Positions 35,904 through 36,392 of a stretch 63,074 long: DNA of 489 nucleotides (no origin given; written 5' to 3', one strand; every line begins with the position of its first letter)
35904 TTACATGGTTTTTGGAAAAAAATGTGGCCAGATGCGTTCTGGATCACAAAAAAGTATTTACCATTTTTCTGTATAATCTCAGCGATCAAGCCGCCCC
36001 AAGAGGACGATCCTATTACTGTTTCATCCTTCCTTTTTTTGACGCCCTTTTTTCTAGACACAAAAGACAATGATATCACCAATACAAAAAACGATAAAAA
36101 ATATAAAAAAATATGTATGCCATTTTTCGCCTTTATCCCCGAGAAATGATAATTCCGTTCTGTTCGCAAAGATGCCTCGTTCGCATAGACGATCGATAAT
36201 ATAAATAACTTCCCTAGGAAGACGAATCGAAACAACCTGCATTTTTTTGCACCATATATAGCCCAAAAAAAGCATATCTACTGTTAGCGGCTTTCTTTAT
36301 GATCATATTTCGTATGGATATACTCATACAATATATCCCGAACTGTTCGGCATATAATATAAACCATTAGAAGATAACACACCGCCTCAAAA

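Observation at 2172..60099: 14-bp palindrome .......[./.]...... present eight times, with an asymmetric 2-bp core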

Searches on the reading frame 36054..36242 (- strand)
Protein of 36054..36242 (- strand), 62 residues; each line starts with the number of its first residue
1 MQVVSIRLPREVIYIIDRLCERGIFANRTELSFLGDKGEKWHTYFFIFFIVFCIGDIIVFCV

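Call 44: search_protein_families(library=pfam, max_evalue=0.1, proteins=[window:36054-36242:-])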
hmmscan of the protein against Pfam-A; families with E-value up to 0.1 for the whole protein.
window:36054-36242:- (62 aa): 1 family
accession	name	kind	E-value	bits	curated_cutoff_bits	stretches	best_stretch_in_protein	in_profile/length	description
PF01402.27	RHH_1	-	0.0031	17.8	20.5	1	4-31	2-28/39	Ribbon-helix-helix protein, copG family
